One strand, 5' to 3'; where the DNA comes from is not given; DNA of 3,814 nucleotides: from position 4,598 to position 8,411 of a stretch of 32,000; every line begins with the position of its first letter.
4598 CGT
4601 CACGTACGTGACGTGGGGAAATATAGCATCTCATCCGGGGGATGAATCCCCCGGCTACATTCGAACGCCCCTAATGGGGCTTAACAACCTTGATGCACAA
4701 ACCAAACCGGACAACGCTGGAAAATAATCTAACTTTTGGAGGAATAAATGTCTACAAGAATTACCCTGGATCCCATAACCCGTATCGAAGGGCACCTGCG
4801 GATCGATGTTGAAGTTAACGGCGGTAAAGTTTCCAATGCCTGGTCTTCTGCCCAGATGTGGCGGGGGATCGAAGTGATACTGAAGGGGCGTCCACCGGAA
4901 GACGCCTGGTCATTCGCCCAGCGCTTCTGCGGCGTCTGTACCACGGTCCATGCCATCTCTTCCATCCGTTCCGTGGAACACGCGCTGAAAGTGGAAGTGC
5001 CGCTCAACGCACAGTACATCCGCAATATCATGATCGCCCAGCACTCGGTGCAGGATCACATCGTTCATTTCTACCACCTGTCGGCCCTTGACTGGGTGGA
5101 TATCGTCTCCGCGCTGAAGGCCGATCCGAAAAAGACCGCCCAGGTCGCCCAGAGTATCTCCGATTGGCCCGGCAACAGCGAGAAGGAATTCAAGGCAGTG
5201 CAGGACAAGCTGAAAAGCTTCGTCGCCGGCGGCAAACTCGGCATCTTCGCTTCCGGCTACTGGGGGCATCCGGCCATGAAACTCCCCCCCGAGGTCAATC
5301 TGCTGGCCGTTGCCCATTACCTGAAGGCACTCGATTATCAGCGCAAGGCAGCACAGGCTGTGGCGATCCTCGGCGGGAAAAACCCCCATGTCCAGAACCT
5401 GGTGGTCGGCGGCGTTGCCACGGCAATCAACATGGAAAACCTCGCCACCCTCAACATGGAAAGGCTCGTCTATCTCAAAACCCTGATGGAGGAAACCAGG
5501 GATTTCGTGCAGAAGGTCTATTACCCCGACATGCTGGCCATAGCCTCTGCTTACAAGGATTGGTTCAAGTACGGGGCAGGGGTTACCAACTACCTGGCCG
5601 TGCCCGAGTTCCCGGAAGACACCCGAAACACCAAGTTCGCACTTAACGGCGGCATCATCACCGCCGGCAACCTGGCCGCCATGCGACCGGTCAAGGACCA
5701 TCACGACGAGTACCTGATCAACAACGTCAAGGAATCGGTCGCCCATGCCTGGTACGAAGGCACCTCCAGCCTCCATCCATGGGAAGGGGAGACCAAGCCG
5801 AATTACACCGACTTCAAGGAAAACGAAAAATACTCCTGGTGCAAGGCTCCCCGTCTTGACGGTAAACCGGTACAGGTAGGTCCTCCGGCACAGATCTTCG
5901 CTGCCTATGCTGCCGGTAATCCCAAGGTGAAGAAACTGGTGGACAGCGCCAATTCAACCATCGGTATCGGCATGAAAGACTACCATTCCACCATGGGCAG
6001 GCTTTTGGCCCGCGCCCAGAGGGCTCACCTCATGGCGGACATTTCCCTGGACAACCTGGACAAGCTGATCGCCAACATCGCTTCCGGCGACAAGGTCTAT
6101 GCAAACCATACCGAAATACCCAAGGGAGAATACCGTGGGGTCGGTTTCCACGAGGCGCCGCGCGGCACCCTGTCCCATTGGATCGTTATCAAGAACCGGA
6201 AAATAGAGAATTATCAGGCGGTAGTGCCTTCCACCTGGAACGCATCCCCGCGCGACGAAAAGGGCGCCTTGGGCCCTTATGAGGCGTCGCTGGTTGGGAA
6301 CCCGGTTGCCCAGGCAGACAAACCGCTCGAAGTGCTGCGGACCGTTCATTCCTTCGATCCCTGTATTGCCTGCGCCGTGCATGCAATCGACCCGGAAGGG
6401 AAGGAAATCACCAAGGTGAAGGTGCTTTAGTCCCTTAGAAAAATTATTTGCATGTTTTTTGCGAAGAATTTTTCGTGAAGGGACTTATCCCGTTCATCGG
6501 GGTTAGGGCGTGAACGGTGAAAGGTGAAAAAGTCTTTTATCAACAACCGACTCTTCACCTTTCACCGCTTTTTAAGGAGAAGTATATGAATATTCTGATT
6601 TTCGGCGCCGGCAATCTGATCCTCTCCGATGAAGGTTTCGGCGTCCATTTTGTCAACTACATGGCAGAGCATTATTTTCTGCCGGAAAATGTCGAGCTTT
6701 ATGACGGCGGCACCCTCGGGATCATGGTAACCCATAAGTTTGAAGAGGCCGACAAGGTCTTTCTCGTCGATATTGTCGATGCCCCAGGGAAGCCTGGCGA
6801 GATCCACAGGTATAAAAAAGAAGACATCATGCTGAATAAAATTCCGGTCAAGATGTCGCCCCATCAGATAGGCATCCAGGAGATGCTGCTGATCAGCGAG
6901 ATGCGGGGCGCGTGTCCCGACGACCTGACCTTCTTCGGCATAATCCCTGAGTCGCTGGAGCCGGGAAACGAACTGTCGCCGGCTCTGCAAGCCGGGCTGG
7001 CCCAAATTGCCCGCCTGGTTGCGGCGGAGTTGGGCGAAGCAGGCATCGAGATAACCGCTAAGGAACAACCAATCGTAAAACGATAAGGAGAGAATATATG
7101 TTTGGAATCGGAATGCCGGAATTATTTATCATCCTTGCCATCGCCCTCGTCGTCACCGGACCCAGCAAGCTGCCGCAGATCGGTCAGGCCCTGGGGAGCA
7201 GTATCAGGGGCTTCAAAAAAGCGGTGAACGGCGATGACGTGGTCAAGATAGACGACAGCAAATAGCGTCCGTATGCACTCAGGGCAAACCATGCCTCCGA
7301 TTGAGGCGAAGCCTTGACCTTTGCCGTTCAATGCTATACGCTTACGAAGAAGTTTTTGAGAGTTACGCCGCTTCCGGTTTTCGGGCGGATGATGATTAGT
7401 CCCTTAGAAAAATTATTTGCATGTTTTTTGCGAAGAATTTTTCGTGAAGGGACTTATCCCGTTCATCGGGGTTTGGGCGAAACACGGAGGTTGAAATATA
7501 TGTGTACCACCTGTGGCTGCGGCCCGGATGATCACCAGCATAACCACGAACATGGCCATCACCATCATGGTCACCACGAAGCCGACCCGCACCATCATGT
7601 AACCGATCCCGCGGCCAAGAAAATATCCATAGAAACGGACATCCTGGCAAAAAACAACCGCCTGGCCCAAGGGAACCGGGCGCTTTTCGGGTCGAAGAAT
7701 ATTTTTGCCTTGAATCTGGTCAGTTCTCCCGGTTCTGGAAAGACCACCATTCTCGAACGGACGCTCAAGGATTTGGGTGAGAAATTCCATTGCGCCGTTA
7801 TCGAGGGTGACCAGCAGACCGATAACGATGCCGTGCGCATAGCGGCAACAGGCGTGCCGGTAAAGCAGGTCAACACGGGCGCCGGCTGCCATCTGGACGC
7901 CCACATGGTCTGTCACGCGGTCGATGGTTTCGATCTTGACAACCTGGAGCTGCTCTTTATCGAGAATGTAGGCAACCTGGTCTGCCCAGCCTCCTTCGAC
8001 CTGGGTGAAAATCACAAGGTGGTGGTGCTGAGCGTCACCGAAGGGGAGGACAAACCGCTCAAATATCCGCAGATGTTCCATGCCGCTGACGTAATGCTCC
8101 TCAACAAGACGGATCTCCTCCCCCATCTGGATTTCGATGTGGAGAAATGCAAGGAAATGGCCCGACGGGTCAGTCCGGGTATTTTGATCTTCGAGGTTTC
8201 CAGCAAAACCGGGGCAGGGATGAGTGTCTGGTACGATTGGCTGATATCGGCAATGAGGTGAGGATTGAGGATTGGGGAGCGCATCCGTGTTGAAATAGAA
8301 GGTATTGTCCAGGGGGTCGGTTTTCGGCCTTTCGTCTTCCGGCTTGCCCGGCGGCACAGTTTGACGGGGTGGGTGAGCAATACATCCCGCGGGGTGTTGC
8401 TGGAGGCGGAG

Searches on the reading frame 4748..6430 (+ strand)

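Call 31: search_protein_families(library=pfam, proteins=[window:4748-6430:+], max_evalue=0.0001)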
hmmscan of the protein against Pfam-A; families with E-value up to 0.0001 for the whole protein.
window:4748-6430:+ (560 aa): 1 family
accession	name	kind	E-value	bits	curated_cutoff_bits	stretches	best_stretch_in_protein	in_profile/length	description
PF00374.24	NiFeSe_Hases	-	9.2e-228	757.7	25.8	1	39-545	1-508/508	Nickel-dependent hydrogenase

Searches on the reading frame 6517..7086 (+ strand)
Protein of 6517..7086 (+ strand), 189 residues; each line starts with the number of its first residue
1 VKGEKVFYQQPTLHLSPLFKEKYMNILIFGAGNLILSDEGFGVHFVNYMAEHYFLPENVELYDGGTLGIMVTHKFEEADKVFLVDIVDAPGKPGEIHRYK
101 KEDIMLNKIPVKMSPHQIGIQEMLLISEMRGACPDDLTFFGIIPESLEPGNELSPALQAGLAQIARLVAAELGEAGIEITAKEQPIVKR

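Call 31: search_protein_families(library=pfam, proteins=[window:6517-7086:+], max_evalue=0.0001)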
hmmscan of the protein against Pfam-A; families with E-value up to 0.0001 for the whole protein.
window:6517-7086:+ (189 aa): 1 family
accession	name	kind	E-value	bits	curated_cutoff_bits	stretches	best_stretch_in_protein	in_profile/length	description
PF01750.23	HycI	-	5.1e-25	88.2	23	1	43-169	1-128/130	Hydrogenase maturation protease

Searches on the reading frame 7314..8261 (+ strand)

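Call 31: search_protein_families(library=pfam, proteins=[window:7314-8261:+], max_evalue=0.0001)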
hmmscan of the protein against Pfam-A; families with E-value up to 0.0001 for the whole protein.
window:7314-8261:+ (315 aa): 1 family
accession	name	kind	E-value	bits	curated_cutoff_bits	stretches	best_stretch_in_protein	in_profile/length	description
PF02492.25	cobW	-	2e-24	86.6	20.7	1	134-290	4-176/180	CobW/HypB/UreG, nucleotide-binding domain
